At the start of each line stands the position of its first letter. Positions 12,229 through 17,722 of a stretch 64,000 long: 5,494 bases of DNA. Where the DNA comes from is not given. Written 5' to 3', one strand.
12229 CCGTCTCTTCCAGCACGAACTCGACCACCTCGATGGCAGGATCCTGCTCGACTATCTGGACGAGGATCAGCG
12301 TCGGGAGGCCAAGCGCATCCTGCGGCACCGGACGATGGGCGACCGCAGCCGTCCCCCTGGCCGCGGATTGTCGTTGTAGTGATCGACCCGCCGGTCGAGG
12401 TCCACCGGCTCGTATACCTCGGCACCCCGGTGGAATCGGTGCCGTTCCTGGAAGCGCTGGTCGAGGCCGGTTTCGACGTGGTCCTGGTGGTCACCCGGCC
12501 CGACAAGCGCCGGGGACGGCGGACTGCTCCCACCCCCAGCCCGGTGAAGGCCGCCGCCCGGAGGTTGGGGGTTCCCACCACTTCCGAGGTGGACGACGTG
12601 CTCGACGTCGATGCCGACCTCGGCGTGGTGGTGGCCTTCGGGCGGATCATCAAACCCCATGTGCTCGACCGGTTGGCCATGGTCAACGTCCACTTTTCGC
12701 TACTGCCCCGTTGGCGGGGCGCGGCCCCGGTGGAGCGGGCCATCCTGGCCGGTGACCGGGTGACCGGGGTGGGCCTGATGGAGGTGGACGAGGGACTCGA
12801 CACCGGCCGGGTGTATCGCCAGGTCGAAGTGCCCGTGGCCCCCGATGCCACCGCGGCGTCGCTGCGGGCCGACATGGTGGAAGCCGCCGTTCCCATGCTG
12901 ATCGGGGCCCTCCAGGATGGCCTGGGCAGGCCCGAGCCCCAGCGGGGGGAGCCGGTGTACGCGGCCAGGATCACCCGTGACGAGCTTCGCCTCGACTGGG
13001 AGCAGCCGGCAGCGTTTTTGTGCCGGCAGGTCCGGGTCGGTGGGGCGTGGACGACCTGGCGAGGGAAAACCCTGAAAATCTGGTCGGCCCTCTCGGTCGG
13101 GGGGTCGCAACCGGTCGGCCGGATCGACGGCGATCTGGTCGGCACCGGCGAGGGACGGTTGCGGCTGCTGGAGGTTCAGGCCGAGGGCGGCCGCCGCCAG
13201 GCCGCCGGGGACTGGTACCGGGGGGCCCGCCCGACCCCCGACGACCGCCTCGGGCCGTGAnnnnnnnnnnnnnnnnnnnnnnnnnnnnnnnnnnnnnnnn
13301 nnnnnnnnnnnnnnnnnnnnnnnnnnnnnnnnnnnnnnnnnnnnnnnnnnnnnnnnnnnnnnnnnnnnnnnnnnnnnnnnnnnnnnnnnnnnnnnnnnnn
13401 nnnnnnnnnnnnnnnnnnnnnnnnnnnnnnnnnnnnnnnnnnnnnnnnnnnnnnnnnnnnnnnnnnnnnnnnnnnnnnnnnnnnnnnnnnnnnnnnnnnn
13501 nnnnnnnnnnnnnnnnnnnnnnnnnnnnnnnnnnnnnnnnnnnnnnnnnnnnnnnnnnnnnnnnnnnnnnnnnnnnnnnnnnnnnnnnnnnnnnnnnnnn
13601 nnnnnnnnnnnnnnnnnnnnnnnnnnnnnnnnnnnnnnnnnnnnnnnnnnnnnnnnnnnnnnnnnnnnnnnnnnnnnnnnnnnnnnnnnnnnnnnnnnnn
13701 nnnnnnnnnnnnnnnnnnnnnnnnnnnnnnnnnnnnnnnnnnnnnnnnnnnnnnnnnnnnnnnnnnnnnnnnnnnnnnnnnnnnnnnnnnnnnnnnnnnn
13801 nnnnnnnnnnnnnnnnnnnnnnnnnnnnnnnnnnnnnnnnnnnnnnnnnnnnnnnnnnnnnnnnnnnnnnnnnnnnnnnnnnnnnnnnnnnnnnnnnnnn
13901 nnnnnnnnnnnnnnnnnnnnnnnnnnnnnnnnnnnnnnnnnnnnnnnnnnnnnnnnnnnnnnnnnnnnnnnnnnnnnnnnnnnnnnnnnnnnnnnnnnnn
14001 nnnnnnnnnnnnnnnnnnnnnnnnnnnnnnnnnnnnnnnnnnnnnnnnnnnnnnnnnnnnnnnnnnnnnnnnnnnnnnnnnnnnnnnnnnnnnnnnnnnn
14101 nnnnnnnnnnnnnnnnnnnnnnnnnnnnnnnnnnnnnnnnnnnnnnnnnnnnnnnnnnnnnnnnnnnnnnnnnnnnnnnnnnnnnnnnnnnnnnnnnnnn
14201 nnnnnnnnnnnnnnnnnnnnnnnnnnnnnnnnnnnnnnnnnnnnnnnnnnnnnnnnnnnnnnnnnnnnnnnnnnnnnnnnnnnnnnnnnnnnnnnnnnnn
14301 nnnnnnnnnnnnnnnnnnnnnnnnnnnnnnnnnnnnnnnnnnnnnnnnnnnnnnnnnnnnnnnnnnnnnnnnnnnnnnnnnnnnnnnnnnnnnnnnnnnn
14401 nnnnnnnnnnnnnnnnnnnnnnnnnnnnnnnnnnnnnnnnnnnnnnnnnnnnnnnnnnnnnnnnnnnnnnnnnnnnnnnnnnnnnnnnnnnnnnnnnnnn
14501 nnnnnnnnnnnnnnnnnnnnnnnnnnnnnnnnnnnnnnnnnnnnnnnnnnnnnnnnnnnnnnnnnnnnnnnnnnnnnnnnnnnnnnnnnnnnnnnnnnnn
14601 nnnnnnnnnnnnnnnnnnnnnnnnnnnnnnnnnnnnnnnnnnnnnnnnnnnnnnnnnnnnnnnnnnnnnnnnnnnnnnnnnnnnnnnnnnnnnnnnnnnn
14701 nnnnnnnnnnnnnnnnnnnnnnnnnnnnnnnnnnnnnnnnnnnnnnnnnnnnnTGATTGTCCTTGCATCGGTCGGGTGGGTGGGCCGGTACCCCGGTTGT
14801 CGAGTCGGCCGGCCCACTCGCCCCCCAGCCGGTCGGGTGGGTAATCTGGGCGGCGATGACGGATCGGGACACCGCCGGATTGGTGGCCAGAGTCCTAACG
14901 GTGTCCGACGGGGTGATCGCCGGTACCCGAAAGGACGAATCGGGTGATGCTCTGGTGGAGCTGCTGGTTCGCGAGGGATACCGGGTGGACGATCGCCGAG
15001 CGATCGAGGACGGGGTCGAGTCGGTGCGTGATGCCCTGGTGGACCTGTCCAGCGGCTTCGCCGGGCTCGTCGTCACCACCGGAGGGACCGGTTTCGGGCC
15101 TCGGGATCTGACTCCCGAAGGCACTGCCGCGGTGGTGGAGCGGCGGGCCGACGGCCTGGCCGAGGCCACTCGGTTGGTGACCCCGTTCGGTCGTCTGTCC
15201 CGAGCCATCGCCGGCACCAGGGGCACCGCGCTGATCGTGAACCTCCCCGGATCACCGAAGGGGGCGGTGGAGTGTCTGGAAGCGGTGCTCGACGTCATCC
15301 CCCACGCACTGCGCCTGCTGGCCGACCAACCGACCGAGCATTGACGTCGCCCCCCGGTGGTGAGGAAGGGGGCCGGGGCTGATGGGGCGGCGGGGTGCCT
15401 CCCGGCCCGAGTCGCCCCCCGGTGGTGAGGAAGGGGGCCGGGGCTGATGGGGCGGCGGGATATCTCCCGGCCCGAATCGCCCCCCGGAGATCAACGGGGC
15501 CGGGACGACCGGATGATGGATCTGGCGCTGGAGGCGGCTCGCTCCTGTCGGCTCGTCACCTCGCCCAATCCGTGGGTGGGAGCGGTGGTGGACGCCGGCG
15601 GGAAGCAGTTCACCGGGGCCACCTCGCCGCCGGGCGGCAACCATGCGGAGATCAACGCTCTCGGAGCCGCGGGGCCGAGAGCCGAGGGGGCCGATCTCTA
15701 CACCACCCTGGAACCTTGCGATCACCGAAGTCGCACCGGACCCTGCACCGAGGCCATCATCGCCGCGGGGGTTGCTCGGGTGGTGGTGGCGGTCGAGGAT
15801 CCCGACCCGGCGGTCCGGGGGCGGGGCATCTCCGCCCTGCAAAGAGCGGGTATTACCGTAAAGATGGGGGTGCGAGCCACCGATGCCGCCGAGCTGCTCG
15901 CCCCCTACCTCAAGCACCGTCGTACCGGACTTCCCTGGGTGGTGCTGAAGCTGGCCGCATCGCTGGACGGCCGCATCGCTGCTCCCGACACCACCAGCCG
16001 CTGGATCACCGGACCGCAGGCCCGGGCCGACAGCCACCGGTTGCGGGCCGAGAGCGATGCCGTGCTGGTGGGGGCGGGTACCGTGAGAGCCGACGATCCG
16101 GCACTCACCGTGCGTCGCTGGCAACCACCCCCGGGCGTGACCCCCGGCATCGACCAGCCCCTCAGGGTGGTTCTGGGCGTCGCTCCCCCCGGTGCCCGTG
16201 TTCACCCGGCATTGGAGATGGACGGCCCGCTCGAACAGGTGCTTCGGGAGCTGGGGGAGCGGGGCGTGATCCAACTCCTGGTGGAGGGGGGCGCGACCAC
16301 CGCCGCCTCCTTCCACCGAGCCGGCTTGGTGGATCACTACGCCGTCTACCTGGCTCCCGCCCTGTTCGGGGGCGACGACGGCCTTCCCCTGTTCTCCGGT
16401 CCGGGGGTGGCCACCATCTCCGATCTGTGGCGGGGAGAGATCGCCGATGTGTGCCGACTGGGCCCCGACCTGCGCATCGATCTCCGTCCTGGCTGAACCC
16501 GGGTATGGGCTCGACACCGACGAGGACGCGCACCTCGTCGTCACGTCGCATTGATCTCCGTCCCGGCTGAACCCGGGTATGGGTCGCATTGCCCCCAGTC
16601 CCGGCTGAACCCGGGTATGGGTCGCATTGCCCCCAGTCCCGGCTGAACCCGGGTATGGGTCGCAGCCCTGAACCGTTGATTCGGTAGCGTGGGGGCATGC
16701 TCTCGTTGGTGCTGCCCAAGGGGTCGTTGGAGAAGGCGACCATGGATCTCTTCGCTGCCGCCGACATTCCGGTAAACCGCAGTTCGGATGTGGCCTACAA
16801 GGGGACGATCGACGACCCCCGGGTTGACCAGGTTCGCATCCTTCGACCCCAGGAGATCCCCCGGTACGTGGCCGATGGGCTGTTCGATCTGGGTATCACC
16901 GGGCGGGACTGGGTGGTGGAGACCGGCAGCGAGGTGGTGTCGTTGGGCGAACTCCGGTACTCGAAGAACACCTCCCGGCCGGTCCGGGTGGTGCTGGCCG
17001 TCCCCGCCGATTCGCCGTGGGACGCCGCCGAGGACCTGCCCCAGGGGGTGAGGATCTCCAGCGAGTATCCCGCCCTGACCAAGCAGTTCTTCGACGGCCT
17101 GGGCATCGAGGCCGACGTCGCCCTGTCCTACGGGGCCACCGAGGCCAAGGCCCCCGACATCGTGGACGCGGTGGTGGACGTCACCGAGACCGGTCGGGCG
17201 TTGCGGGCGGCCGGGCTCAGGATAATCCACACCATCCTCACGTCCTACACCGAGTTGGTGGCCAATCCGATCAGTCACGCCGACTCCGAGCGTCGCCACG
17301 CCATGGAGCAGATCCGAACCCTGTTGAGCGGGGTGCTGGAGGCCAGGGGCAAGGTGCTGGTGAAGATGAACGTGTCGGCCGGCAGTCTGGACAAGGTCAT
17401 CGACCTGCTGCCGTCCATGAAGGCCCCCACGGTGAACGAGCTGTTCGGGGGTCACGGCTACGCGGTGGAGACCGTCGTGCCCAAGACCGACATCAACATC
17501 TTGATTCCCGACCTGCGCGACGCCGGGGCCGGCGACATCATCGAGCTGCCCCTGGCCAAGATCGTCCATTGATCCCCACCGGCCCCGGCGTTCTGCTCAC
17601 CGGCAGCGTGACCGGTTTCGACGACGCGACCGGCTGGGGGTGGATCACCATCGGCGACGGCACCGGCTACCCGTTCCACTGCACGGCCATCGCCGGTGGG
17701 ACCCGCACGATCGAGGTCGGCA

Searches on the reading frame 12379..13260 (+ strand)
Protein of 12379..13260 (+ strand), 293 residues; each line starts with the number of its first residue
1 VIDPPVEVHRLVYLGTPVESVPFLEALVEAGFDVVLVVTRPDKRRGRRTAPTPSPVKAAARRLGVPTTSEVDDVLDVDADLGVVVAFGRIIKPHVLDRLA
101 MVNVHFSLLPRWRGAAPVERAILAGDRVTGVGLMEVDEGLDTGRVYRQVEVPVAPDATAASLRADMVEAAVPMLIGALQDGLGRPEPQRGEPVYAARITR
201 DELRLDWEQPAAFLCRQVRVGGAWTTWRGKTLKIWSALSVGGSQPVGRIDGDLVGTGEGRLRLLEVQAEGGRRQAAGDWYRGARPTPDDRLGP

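Call 53: search_protein_families(library=pfam, proteins=[window:12379-13260:+], max_evalue=0.001)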
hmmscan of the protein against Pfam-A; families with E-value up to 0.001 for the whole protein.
window:12379-13260:+ (293 aa): 2 families
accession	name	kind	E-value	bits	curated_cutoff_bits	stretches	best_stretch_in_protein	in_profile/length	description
PF00551.24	Formyl_trans_N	-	1.6e-31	109.9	26.1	1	17-175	11-178/181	Formyl transferase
PF02911.23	Formyl_trans_C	-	2.3e-12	47.4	21.1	1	197-283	1-99/100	Formyl transferase, C-terminal domain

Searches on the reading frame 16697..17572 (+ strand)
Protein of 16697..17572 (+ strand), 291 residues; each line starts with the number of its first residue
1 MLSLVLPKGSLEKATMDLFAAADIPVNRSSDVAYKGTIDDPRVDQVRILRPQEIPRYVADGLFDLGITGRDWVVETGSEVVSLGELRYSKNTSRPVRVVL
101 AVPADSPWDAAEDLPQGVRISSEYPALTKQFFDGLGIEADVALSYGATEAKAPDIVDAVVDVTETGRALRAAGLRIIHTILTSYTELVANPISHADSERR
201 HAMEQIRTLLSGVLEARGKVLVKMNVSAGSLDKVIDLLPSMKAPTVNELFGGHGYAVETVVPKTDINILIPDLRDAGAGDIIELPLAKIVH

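Call 41: search_protein_families(library=pfam, proteins=[window:16697-17572:+], max_evalue=0.01)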
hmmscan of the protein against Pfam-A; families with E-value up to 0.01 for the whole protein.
window:16697-17572:+ (291 aa): 2 families
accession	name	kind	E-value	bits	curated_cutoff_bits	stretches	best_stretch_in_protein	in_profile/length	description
PF01634.23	HisG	-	1.1e-39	136.3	25.5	1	50-210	1-156/158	ATP phosphoribosyltransferase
PF08029.16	HisG_C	-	2.3e-21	76.1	23.5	1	216-288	1-73/73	HisG, C-terminal domain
